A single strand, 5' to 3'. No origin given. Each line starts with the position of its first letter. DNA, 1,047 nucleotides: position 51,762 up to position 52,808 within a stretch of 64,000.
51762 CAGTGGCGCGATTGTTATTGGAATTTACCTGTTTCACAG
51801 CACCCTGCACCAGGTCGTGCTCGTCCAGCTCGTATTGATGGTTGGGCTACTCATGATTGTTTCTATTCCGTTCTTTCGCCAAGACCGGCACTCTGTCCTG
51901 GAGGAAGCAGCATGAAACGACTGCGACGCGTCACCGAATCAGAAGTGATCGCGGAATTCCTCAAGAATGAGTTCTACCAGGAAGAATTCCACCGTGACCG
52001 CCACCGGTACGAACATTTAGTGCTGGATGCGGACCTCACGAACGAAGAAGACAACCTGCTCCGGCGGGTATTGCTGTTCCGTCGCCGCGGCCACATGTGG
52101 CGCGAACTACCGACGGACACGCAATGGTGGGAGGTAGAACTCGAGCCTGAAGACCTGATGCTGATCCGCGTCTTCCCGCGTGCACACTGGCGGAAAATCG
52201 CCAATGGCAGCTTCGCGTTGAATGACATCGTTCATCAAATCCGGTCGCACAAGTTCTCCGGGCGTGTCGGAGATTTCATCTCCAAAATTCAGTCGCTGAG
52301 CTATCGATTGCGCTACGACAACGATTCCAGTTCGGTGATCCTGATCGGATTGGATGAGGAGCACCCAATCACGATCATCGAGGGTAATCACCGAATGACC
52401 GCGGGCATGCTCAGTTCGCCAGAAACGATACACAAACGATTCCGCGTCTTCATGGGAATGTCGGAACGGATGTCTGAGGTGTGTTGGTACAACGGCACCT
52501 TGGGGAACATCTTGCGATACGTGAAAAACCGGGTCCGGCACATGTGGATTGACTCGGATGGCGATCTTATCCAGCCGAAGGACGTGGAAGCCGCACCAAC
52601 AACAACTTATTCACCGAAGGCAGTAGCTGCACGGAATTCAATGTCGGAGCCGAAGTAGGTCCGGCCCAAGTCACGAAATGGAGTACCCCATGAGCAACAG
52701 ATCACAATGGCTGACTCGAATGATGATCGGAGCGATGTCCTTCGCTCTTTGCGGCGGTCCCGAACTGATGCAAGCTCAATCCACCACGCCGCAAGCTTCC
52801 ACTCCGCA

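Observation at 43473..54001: Eight-gene, co-directional, Pel-like exopolysaccharide secretion locus with a non-canonical accessory and regulatory gene set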

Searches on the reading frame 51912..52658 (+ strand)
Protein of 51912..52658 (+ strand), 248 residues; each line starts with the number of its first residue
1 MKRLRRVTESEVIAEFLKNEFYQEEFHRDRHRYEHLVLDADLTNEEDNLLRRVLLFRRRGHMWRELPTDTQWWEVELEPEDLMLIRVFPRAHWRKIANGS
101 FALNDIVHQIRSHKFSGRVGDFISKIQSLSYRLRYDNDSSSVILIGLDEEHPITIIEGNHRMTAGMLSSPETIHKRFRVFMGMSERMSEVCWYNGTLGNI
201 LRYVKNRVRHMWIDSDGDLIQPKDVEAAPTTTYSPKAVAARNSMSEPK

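Call 4: search_protein_families(library=pfam, proteins=[window:51912-52655:+], max_evalue=0.01)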
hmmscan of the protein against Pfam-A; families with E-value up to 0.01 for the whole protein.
window:51912-52655:+ (248 aa): 0 families

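Call 5: search_protein_families(library=ncbifam, proteins=[window:51912-52655:+], max_evalue=0.01)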
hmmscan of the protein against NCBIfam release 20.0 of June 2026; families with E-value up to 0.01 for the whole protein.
window:51912-52655:+ (248 aa): 0 families

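Call 10: search_solved_structures(query=window:51912-52655:+, max_evalue=10)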
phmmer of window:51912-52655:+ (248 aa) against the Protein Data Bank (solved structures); distinct sequences matched with E-value up to 10: 0.

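Call 12: find_homologous_proteins(query=window:51912-52655:+, max_evalue=0.001)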
Query window:51912-52655:+ (248 aa): 1150 proteins with E <= 0.001 among 1572 candidates; the best 120 are listed.
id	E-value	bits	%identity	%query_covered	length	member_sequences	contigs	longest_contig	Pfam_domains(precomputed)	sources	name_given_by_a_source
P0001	1.7e-150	517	90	100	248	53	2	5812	-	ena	-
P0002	1.3e-144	498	89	100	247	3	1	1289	-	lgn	-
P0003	4.3e-142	490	85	100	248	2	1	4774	-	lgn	-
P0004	9.8e-142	488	85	100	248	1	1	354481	-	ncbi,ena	-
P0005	1.1e-141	488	85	100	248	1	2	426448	-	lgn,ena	-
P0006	3.3e-132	457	79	100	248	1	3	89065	-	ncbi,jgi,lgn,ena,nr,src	ncbi:MAG TPA: hypothetical protein VKW78_18820 [Terriglobales bacterium]|nr:hypothetical protein [Te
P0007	3.8e-116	405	74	97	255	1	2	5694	-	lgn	-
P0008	4.6e-115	401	69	100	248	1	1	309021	-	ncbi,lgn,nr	ncbi:MAG TPA: hypothetical protein VN577_13325 [Terriglobales bacterium]|nr:hypothetical protein [Te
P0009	5.3e-113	394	69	99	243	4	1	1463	-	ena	-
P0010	3.8e-112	391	68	100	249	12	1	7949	-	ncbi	-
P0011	4.3e-112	391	68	100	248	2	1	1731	-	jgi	-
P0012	4.9e-112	391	71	96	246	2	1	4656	-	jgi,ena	-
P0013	4.8e-111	388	69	96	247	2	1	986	-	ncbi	-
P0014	1.4e-110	386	68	100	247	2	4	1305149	-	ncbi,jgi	jgi:mRNA-degrading endonuclease RelE of RelBE toxin-antitoxin system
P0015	6.3e-110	384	69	100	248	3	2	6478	-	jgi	jgi:hypothetical protein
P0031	7.0e-106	371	72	89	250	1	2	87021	-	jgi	jgi:hypothetical protein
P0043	2.6e-103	363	70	88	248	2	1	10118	-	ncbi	-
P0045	7.8e-103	361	64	100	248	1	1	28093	-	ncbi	-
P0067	2.1e-96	340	63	99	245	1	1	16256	-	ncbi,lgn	-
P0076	2.3e-95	336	58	99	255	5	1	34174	-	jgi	jgi:hypothetical protein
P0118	7.3e-94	332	59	100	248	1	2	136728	-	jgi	jgi:hypothetical protein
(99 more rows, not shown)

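Call 14: find_related_loci(query=A1, collection=genome_contigs, flank=10000)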
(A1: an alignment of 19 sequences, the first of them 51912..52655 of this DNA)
Query A1 (248 aa) in genome_contigs; peptide patterns used: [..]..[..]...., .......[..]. (x = any residue, [..] = any of these).
290 stretches matched a pattern; 173 encode a relative of the query (tblastn E <= 1e-3); the best 80 are kept; 80 distinct loci.
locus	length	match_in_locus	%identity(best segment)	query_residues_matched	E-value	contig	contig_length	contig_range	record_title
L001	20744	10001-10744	91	1-248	2e-147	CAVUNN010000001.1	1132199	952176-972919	MAG: Terriglobia bacterium isolate MFD02579.bin.1.29 genome assembly, contig: contig_10098, whole genome shotgun sequenc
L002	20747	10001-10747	90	1-248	1e-146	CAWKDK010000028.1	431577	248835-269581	MAG: Terriglobia bacterium isolate MFD05521.bin.1.156 genome assembly, contig: contig_87553, whole genome shotgun sequen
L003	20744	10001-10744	90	1-248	1e-145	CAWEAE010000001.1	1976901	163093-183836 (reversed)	MAG: Terriglobia bacterium isolate MFD05705.bin.1.27 genome assembly, contig: contig_27177, whole genome shotgun sequenc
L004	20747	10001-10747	90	1-248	1e-145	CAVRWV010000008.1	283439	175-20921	MAG: Terriglobia bacterium isolate MFD05502.bin.1.63 genome assembly, contig: contig_18381, whole genome shotgun sequenc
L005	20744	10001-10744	85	1-248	2e-138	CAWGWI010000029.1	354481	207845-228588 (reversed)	MAG: Terriglobia bacterium isolate MFD04428.bin.2.2 genome assembly, contig: contig_83369, whole genome shotgun sequence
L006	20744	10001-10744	79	1-248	2e-130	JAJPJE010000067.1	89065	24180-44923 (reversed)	MAG: Terriglobia bacterium isolate Centralia_MAG_427 k107_19728408, whole genome shotgun sequence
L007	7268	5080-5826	68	1-248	1e-107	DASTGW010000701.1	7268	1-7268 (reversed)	MAG TPA_asm: Terriglobales bacterium isolate SMAG_U40 k141_1010486, whole genome shotgun sequence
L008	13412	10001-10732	63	1-246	2e-101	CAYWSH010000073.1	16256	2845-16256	MAG TPA_asm: uncultured Terriglobales bacterium isolate binchicken_co185_67 genome assembly, contig: NODE_5119_length_16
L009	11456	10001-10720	66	1-240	3e-100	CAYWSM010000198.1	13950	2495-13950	MAG TPA_asm: uncultured Terriglobales bacterium isolate binchicken_co84_108 genome assembly, contig: k141_2694407, whole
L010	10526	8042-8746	61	1-238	2e-97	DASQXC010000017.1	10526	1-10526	MAG TPA_asm: Terriglobales bacterium isolate SMAG_U11029 k141_190257, whole genome shotgun sequence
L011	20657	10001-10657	61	1-219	6e-96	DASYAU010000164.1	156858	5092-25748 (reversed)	MAG TPA_asm: Candidatus Korobacter sp. isolate SMAG_U4889 k141_914822, whole genome shotgun sequence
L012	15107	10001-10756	59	1-246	3e-95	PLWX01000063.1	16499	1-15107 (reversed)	MAG: Acidobacteriaceae bacterium isolate palsa_359 73.20120700_P3D.64_contig_5493, whole genome shotgun sequence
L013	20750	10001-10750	60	1-248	6e-95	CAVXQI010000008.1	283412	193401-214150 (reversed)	MAG: uncultured Acidobacteriaceae bacterium isolate MFD01872.bin.2.84 genome assembly, contig: contig_144850, whole geno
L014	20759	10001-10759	56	1-248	2e-94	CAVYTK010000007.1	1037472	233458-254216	MAG: uncultured Acidobacteriaceae bacterium isolate MFD09671.bin.1.12 genome assembly, contig: contig_63592, whole genom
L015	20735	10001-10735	59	1-245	2e-93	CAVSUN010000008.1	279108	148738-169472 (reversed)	MAG: uncultured Acidobacteriaceae bacterium isolate MFD02579.bin.1.77 genome assembly, contig: contig_7293, whole genome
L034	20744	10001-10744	58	1-246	2e-91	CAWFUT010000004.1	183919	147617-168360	MAG: uncultured Acidobacteriaceae bacterium isolate MFD09495.bin.1.128 genome assembly, contig: contig_10687, whole geno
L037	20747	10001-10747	56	1-246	3e-91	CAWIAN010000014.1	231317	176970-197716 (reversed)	MAG: uncultured Acidobacteriaceae bacterium isolate MFD04463.bin.1.248 genome assembly, contig: contig_94449, whole geno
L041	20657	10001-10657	63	1-219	2e-90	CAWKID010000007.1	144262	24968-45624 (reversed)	MAG: uncultured Acidobacteriaceae bacterium isolate MFD06435.bin.2.134 genome assembly, contig: contig_27107, whole geno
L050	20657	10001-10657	60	1-219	4e-89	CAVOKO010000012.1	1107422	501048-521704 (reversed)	MAG: uncultured Acidobacteriota bacterium isolate MFD00082.bin.1.133 genome assembly, contig: contig_9774, whole genome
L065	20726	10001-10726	58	1-238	1e-87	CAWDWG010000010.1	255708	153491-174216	MAG: uncultured Acidobacteriaceae bacterium isolate MFD05705.bin.1.45 genome assembly, contig: contig_83136, whole genom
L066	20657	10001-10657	62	1-219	2e-87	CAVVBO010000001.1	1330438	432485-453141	MAG: uncultured Acidobacteriaceae bacterium isolate MFD02671.bin.2.9 genome assembly, contig: contig_10898, whole genome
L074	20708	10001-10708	58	1-235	5e-86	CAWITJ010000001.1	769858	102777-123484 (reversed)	MAG: uncultured Acidobacteriaceae bacterium isolate MFD09671.bin.1.182 genome assembly, contig: contig_10459, whole geno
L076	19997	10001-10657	62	1-219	5e-86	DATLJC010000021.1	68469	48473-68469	MAG TPA_asm: Candidatus Saccharimonadales bacterium isolate SMAG_U13685 k141_6480, whole genome shotgun sequence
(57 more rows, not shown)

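Call 20: search_protein_families(library=pfam, proteins=[window:51912-52655:+], max_evalue=10)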
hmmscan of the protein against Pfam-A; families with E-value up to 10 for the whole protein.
window:51912-52655:+ (248 aa): 0 families

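Call 27: search_solved_structures(query=A1, max_evalue=10)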
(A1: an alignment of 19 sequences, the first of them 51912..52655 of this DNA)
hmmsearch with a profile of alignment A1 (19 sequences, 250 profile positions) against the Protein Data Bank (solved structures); distinct sequences matched with E-value up to 10: 0.

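Call 29: predict_structure(alignment_id=A1)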
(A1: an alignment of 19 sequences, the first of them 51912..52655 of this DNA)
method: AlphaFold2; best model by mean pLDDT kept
length: 248 residues; sequences in the alignment: 19
mean_pLDDT: 82.7   pTM: 0.79
mean pLDDT of the five models: 82.7, 82.1, 78.1, 76.5, 76.5
residues with pLDDT >= 90: 109; 70-90: 102; 50-70: 15; < 50: 22
segments of 3 or more residues with pLDDT < 50: 227-248
pLDDT, mean of each block of 10 residues (from residue 1): 93 89 66 81 88 86 89 94 92 89 95 94 94 81 92 93 91 87 93 85 86 79 54 34 31
secondary structure, 60 per line:
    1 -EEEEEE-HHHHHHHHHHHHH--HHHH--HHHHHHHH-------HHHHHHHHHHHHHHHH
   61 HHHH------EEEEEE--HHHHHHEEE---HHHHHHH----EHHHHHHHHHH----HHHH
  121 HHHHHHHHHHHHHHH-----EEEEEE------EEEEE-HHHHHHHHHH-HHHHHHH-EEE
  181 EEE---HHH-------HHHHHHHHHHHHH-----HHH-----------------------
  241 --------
elements in order: E2-7 H9-21 H24-27 H30-37 H45-64 E71-76 H79-84 E85-87 H91-97 H103-112 H117-135 E141-146 E153-157 H159-168 H170-176 E178-183 H197-209

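Call 32: fold_search(model_id=the predicted structure, library=pdb)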
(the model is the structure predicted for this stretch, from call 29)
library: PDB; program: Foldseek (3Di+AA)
matches with E <= 10: 57; with E <= 0.001: 0
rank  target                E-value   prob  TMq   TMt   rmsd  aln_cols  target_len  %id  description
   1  1xw4                  1.2e+00  0.20  0.22  0.41   6.1       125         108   11  Crystal Structure of Human Sulfiredoxin (Srx) in Complex with ADP (released 2005-05-24)
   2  7ol9_B                1.8e+00  0.18  0.23  0.27   7.8       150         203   11  Crystal structure of C-terminally truncated Bacillus subtilis nucleoid occlusion protein (Noc) complexed to the Noc-bi (released 2022-03-09)
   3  3bp8_B                1.8e+00  0.06  0.16  0.11  19.8       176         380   11  Crystal structure of Mlc/EIIB complex (released 2008-05-27)
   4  7bnk_A                3.0e+00  0.20  0.24  0.29   7.2       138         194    9  Crystal structure of ParB from Myxococcus xanthus bound to CDP and Monothiophosphate (released 2021-09-08)
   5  8v37_B                3.3e+00  0.01  0.12  0.08  24.2       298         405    8  Crystal structure of HpsN D352A mutant from Cupriavidus pinatubonensis in complex with NAD+ (released 2024-09-25)
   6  7lj1_d                3.9e+00  0.08  0.15  0.30   5.0        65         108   20  Human Prx1-Srx Decameric Complex (released 2021-07-14)
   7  2rii_Y                4.1e+00  0.09  0.14  0.31   3.8        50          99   24  Crystal Structure of Human Peroxiredoxin I in complex with Sulfiredoxin (released 2008-01-08)
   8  9g6k_LL               4.3e+00  0.02  0.10  0.05  13.3       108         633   10  LSU structure derived from the LSU sample of the mitoribosome from T. gondii. (released 2024-12-11)
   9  7bnr_B                4.6e+00  0.15  0.24  0.30   7.9       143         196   10  Crystal structure of a ParB Q52A mutant from Myxococcus xanthus bound to CTPyS (released 2021-09-08)
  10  1xw3                  4.6e+00  0.05  0.17  0.30   6.8       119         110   12  Crystal Structure of Human Sulfiredoxin (Srx) (released 2005-05-24)
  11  7lj1_g                4.8e+00  0.07  0.15  0.31   5.0        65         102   18  Human Prx1-Srx Decameric Complex (released 2021-07-14)
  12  7lj1_i                4.8e+00  0.07  0.15  0.31   5.0        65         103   18  Human Prx1-Srx Decameric Complex (released 2021-07-14)
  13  3md9_A                4.8e+00  0.01  0.10  0.10  17.7       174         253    7  Structure of apo form of a periplasmic heme binding protein (released 2010-09-15)
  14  2vrt_B                5.1e+00  0.01  0.11  0.07  22.4       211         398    9  Crystal Structure of E. coli RNase E possessing M1 RNA fragments - Catalytic Domain (released 2008-07-22)
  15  7ol9_A                5.4e+00  0.12  0.18  0.21   5.3        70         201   13  Crystal structure of C-terminally truncated Bacillus subtilis nucleoid occlusion protein (Noc) complexed to the Noc-bi (released 2022-03-09)
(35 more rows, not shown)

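Call 62: search_protein_families(library=pfam, alignment_id=A1, max_evalue=10)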
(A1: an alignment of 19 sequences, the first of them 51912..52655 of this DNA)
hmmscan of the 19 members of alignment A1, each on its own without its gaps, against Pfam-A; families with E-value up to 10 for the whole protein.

A. member 1, window:51912-52655:+ (248 aa): 0 families

B. families by the number of members that match (of 19 scanned): 4 families
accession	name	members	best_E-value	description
PF23506.1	YqgH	1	0.074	YqgH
PF14842.11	FliG_N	1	0.08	FliG N-terminal domain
PF17221.8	COMMD1_N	1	0.16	COMMD1 N-terminal domain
PF03464.20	eRF1_2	1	0.27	eRF1 domain 2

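Call 63: fold_search(model_id=the predicted structure, library=viral)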
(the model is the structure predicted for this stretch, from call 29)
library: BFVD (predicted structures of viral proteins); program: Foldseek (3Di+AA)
matches with E <= 10: 101; with E <= 0.001: 0
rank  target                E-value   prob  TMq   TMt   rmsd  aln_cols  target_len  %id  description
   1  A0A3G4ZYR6            1.5e-01  0.57  0.24  0.19   7.5       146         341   10  Uncharacterized protein [Faunusvirus sp.]
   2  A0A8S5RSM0            5.7e-01  0.28  0.23  0.23  16.8       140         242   16  ParB protein [Siphoviridae sp. ctZF426]
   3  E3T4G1                5.7e-01  0.20  0.25  0.21  10.0       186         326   11  Uncharacterized protein [Cafeteria roenbergensis virus (strain BV-PW1)]
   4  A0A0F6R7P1            6.3e-01  0.33  0.16  0.26   4.9        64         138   20  Putative ParB-like nuclease domain containing protein [Sinorhizobium phage phiM9]
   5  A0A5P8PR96            6.3e-01  0.33  0.25  0.24   6.7       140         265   16  ParB/Spo0J HTH domain-containing protein [Vibrio phage phi50-12]
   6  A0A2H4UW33            7.5e-01  0.23  0.27  0.18   7.3       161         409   12  HNHc domain-containing protein [Bodo saltans virus]
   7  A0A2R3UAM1            8.8e-01  0.21  0.27  0.23  10.2       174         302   14  (no name in the UniProt tables at hand)
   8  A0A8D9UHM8            9.3e-01  0.11  0.23  0.20  14.3       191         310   10  Sulfur modification protein [Bacteriophage sp.]
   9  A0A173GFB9            1.0e+00  0.06  0.12  0.17  23.1       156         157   10  Uncharacterized protein [Erwinia phage vB_EamM_Deimos-Minion]
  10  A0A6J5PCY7            1.1e+00  0.25  0.21  0.06   7.5       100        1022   21  ParB/Sulfiredoxin [uncultured Caudovirales phage]
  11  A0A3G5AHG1            1.1e+00  0.15  0.22  0.23   8.4       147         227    7  ParB-like N-terminal domain-containing protein [Sylvanvirus sp.]
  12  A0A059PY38            1.1e+00  0.03  0.14  0.11  18.8       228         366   10  Uncharacterized protein [Anabaena phage A-4L]
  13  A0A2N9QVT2            1.2e+00  0.13  0.25  0.35   6.7       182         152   10  (no name in the UniProt tables at hand)
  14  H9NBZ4                1.2e+00  0.12  0.24  0.29   8.4       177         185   10  (no name in the UniProt tables at hand)
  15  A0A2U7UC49            1.2e+00  0.06  0.15  0.15  16.9       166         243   12  Uncharacterized protein [Pandoravirus neocaledonia]
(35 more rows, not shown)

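Call 66: find_encoding_contigs(protein=window:51912-52658:+, flank=10000, max_places=2)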
Protein window:51912-52658:+ (248 aa): 10 contigs read that carry it; 2 places shown.
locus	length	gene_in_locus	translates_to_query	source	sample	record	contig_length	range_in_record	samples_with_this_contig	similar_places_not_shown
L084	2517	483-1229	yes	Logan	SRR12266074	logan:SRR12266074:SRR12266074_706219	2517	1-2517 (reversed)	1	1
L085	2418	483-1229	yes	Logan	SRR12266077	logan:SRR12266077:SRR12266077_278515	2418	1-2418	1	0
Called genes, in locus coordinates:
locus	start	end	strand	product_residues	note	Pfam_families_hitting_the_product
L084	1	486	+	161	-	?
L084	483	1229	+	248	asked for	-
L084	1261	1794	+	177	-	-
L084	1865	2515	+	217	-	?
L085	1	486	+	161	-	?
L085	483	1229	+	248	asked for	-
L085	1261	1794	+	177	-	-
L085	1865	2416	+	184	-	?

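Call 74: search_protein_families(library=pfam, proteins=[L074:12248-13306:+, L034:13461-14003:+, L065:15381-16178:-, L037:15681-17231:-, L066:16007-16654:+, L074:17684-18631:-, L034:18579-19487:+, L050:12191-13648:-, L076:13697-16024:-, L041:12335-12892:-], max_evalue=0.001)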
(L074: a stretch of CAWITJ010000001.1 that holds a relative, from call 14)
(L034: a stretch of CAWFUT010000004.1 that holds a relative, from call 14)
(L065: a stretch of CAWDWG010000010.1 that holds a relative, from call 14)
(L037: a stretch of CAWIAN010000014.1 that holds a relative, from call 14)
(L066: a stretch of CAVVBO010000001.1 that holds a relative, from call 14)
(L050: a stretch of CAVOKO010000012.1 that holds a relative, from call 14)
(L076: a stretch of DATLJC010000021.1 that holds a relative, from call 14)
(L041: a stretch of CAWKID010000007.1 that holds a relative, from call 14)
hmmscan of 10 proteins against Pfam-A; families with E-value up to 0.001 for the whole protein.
L074:12248-13306:+ (352 aa): 2 families
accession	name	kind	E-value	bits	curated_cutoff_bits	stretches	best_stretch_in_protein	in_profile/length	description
PF00691.25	OmpA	-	1.6e-11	44.9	27.2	1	212-298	2-94/98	OmpA family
PF21827.1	New_glue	-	3.4e-05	24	31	1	29-81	1-50/94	New glue protein family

L034:13461-14003:+ (180 aa): 2 families
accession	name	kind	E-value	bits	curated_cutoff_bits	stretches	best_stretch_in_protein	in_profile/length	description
PF01035.26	DNA_binding_1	-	1e-31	109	27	1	80-160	1-81/81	6-O-methylguanine DNA methyltransferase, DNA binding domain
PF02870.21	Methyltransf_1N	-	1.8e-11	44.8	21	1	4-76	1-71/71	6-O-methylguanine DNA methyltransferase, ribonuclease-like domain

L065:15381-16178:- (265 aa): 3 families
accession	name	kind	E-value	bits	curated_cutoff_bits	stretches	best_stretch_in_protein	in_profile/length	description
PF00005.33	ABC_tran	-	9.6e-34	117.4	25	1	30-181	1-136/137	ABC transporter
PF08352.17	oligo_HPY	-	2.3e-07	31.5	27.1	1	233-262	1-30/65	Oligopeptide/dipeptide transporter, C-terminal region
PF13304.12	AAA_21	-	2.8e-06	28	27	0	44-75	3-33/304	AAA domain, putative AbiEii toxin, Type IV TA system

L037:15681-17231:- (516 aa): 2 families
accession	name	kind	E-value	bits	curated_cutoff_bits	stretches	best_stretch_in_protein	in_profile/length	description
PF01039.27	Carboxyl_trans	-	9.1e-207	688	22.3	1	28-514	1-493/493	Carboxyl transferase domain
PF03255.19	ACCA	-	1.8e-15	57.4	23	2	285-450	68-239/310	Acetyl co-enzyme A carboxylase carboxyltransferase-like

L066:16007-16654:+ (215 aa): 0 families

L074:17684-18631:- (315 aa): 2 families
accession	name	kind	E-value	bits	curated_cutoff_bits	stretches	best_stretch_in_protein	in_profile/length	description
PF00586.29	AIRS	-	6.6e-25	88.2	24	1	28-142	1-112/112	AIR synthase related protein, N-terminal domain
PF02769.27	AIRS_C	-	9e-08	32.9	23.1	1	154-297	1-154/156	AIR synthase related protein, C-terminal domain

L034:18579-19487:+ (302 aa): 1 family
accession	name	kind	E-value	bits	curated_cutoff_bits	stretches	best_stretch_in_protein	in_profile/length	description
PF01551.29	Peptidase_M23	-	1.4e-33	115.4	28.7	1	191-285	2-96/96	Peptidase family M23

L050:12191-13648:- (485 aa): 4 families
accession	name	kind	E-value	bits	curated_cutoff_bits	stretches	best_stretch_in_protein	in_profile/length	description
PF13537.11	GATase_7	-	3.1e-20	72.9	25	1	93-215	10-121/123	Glutamine amidotransferase domain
PF13522.11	GATase_6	-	3.2e-20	72.9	27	1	74-211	8-130/130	Glutamine amidotransferase domain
PF00156.33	Pribosyltran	-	5.4e-07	29.5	26.3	1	282-388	21-120/158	Phosphoribosyl transferase domain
PF13230.11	GATase_4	-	5.1e-05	22.8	23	1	76-148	71-139/272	Glutamine amidotransferases class-II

L076:13697-16024:- (775 aa): 3 families
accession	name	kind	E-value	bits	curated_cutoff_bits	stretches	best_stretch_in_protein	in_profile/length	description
PF02769.27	AIRS_C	-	3.3e-50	170.7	23.1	2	219-372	2-154/156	AIR synthase related protein, C-terminal domain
PF00586.29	AIRS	-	1.2e-46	158.2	24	2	80-206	1-112/112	AIR synthase related protein, N-terminal domain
PF18072.6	FGAR-AT_linker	-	9.1e-14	52.1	26.6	1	21-59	9-50/50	Formylglycinamide ribonucleotide amidotransferase linker domain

L041:12335-12892:- (185 aa): 0 families
